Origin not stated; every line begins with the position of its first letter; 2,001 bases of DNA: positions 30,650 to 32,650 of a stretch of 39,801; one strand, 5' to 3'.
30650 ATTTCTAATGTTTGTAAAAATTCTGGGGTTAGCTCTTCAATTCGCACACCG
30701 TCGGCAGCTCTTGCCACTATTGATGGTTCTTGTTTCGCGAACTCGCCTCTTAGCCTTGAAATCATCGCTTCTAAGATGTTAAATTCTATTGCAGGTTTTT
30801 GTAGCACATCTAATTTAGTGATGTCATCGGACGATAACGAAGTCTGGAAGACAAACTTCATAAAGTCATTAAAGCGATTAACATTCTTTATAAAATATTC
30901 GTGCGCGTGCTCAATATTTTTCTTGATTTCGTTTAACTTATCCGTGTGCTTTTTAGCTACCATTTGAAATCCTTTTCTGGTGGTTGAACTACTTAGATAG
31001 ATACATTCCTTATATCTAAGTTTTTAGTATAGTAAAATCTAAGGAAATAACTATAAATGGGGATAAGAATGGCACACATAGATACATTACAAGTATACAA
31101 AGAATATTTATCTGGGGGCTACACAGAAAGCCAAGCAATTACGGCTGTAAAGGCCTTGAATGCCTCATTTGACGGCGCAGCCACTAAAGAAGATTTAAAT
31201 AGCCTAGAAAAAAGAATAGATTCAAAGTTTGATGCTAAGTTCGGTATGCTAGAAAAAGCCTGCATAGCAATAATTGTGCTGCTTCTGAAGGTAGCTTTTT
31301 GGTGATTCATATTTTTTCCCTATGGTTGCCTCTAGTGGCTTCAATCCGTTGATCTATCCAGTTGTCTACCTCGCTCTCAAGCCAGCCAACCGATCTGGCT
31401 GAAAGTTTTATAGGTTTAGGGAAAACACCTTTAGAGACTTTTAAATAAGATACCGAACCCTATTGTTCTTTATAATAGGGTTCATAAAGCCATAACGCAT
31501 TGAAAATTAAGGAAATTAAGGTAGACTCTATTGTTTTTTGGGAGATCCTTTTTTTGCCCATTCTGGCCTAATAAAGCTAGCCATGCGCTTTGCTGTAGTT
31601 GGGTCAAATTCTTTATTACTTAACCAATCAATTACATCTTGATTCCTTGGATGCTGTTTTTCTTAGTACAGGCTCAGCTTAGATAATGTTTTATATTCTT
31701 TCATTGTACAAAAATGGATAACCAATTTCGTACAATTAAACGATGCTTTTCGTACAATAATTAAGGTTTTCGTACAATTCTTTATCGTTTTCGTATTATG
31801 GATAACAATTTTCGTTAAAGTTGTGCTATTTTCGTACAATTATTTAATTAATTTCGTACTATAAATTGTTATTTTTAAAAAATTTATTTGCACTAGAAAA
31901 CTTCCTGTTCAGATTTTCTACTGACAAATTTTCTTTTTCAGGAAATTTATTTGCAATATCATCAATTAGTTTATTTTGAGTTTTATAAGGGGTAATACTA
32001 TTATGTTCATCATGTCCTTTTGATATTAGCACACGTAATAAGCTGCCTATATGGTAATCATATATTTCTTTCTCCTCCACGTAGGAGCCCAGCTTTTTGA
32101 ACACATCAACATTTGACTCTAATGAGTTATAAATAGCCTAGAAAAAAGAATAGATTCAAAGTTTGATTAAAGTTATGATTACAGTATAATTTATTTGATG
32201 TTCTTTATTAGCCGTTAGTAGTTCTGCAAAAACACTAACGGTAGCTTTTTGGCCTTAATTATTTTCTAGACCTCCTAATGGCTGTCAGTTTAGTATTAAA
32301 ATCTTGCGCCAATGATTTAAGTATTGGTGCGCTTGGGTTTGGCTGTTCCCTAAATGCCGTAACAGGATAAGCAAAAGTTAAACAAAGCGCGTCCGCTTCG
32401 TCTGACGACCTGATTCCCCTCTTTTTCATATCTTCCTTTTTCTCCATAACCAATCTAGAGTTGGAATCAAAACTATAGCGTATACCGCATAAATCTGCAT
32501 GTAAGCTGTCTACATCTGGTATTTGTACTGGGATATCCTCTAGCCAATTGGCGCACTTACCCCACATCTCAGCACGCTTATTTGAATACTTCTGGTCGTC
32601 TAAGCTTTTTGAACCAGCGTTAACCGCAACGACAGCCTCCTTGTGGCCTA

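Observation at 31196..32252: About 0.9-kb decayed insertion between terL and portal, bracketed by a perfect 38-bp duplication of a gene end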

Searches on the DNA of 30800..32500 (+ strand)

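Call 4: search_dna_similar(query=window:30800-32500:+, collection=phages, mode=distant, max_rows=30)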
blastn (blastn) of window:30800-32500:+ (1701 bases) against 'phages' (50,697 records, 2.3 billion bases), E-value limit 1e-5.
No match.

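Call 27: search_rna_families(source=window, start=30800, end=32400, threshold=evalue, max_evalue=1)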
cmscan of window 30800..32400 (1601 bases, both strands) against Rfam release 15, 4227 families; matches with E-value up to 1: 1.
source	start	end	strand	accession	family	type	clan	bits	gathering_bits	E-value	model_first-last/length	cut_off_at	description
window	32149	32291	+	RF01743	leu-phe_leader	Cis-reg; leader;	-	24.8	70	0.25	1-162/162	no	leu/phe leader RNA from Lactococcus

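Call 70: search_dna_similar(query=window:31664-32129:+, collection=plasmids, mode=distant, max_evalue=0.001)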
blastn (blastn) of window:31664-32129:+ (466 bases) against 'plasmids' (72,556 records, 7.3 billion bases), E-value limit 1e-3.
No match.

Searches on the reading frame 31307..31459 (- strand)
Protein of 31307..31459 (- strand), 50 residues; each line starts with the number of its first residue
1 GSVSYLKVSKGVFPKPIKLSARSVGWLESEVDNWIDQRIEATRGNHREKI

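Call 9: search_protein_families(library=pfam, proteins=[window:31307-31459:-], max_evalue=0.1)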
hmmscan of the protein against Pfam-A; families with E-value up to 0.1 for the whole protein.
window:31307-31459:- (50 aa): 1 family
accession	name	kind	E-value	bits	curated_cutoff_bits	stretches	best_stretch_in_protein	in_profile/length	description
PF05930.18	Phage_AlpA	-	3.6e-11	43.2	21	1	5-35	21-51/51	Prophage CP4-57 regulatory protein (AlpA)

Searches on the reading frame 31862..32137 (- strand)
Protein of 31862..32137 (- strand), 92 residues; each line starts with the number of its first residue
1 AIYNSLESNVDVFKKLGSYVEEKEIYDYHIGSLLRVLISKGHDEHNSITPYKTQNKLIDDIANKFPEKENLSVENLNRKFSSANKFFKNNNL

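Call 9: search_protein_families(library=pfam, proteins=[window:31862-32104:-], max_evalue=0.1)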
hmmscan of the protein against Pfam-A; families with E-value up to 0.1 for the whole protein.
window:31862-32104:- (81 aa): 1 family
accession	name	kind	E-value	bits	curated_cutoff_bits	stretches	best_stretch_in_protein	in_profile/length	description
PF04669.19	PBDC1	-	0.0079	16.6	28.5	1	11-44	75-108/126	PBDC1 protein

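Call 23: find_homologous_proteins(query=window:31862-32137:-, max_evalue=0.01)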
Query seq(92 aa) (92 aa): 2 proteins with E <= 0.01 among 3 candidates.
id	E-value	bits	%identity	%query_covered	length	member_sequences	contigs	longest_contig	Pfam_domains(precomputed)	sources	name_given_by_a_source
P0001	4.9e-45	169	99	88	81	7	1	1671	-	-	-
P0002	4.3e-28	115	100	62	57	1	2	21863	-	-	-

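Call 36: search_protein_families(library=phrogs, proteins=[window:31862-32137:-], max_evalue=1)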
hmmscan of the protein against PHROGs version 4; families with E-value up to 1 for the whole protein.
seq(92 aa): 0 families

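Call 48: find_encoding_contigs(protein=P0002, flank=8000, max_places=6)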
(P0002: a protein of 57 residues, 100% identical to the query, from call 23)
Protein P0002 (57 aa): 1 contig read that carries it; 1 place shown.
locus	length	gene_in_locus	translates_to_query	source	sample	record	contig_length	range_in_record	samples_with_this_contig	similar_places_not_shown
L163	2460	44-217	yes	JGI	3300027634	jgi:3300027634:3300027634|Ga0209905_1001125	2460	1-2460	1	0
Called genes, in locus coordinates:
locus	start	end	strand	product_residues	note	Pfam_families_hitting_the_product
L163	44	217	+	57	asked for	-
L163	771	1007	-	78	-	-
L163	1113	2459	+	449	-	?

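Call 74: predict_structure(protein=window:31862-32104:-)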
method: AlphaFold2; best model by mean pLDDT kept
length: 81 residues; sequences in the alignment: 1
mean_pLDDT: 64.8   pTM: 0.48
mean pLDDT of the five models: 64.8, 60.7, 60.3, 60.2, 57.3
residues with pLDDT >= 90: 0; 70-90: 38; 50-70: 23; < 50: 20
segments of 3 or more residues with pLDDT < 50: 1-13, 31-33, 35-37
pLDDT, mean of each block of 10 residues (from residue 1): 40 55 62 49 77 80 83 74 57
secondary structure, 60 per line:
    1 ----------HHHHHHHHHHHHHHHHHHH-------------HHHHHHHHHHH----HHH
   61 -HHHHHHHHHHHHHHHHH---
elements in order: H11-29 H43-53 H62-78

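Call 80: search_protein_representatives(protein=window:31862-32104:-)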
Query: 81 residues. Proteins with E-value up to 0.001 (for the whole library): 10; up to 1e-10: 1; up to 1e-30: 0. The best 10 are listed.
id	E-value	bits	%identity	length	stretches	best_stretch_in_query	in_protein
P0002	7.6e-29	115.1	100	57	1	25-81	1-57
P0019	1.7e-07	47.3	35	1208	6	27-60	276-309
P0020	7.8e-07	45.2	32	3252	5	26-60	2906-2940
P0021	1.5e-06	44.3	34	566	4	26-61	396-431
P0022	1.2e-05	41.5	28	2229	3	27-57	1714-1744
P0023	1.7e-05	40.9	34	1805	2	28-59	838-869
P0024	6.2e-05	39.2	28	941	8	29-60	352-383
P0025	3.6e-04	36.7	34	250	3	26-61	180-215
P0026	4.5e-04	36.5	34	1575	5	27-61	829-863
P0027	6.7e-04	35.9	37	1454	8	37-63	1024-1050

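Call 81: search_protein_families(library=pfam, proteins=[P0019, P0021, P0025, P0024], max_evalue=0.001)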
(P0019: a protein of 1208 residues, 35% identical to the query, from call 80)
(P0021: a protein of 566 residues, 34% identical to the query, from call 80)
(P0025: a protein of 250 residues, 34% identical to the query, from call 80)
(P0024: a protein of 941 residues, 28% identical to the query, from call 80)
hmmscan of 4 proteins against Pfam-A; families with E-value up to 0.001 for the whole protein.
P0019 (1208 aa): 5 families
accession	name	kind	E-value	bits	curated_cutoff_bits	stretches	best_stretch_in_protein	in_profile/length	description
PF23237.1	HYR_4C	-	4.2e-57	190.7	27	9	13-64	16-69/73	HYR-like domain with 4 cysteines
PF02494.22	HYR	-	7.8e-29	100.3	21.7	1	676-755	2-81/81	HYR domain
PF18962.6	Por_Secre_tail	-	1.9e-08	34.9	27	1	1140-1201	1-69/75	Secretion system C-terminal sorting domain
PF15523.11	Ntox16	-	3.7e-05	24.3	25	0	159-183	16-40/85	Novel toxin 16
PF16403.11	Bact_surface_Ig-like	-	0.00016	22.1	27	0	97-143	23-70/71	Bacterial surface protein, Ig-like domain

P0021 (566 aa): 5 families
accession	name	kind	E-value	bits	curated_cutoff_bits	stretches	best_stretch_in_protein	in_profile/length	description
PF23237.1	HYR_4C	-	7e-31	106.7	27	5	203-260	12-70/73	HYR-like domain with 4 cysteines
PF00548.26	Peptidase_C3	-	5.9e-08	33.3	22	0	487-542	110-165/174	3C cysteine protease (picornain 3C)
PF05544.16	Pro_racemase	-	4.3e-07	29.8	27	0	440-495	57-112/325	Proline racemase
PF02494.22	HYR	-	2.7e-06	28.1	21.7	0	210-258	28-76/81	HYR domain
PF15523.11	Ntox16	-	9.6e-06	26.2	25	0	509-533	16-40/85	Novel toxin 16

P0025 (250 aa): 7 families
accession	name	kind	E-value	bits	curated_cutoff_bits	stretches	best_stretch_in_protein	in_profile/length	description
PF23237.1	HYR_4C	-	2e-19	70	27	3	142-199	13-71/73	HYR-like domain with 4 cysteines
PF05215.19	Spiralin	-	3.1e-06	28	25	0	110-165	17-66/81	Spiralin domain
PF00548.26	Peptidase_C3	-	1.3e-05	25.7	22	0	194-246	110-162/174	3C cysteine protease (picornain 3C)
PF05544.16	Pro_racemase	-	4.4e-05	23.2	27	0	70-125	57-112/325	Proline racemase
PF02494.22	HYR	-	0.00015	22.4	21.7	0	71-120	28-77/81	HYR domain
PF18911.6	PKD_4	-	0.00056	20.4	27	0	9-40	19-48/85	PKD domain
PF24506.1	KNTC1_N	-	0.00098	18.9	27.1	0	155-196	186-229/376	KNTC1, N-terminal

P0024 (941 aa): 9 families
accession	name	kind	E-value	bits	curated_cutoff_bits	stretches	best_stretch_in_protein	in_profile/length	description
PF23237.1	HYR_4C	-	2.4e-62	207.5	27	8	464-519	12-72/73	HYR-like domain with 4 cysteines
PF16403.11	Bact_surface_Ig-like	-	3.4e-21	75.5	27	0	335-370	37-71/71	Bacterial surface protein, Ig-like domain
PF19077.6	Big_13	-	2.8e-16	60.3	27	0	323-371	55-101/102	Bacterial Ig-like domain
PF19777.4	DUF6263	-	1.6e-10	41.4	26.7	0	421-449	2-30/196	Family of unknown function (DUF6263)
PF02494.22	HYR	-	7.7e-09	36.2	21.7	0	316-368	26-79/81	HYR domain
PF20164.4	GspA_SrpA_N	-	3.7e-07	31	27.4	0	309-372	45-113/117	GspA/SrpA SigLec-like domain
PF04390.17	LptE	-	3e-06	28.3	23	0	849-895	41-86/118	Lipopolysaccharide-assembly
PF18911.6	PKD_4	-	3.7e-06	27.3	27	0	341-370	55-85/85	PKD domain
PF00801.26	PKD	-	0.00024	21.5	23.5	0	341-367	52-78/80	PKD domain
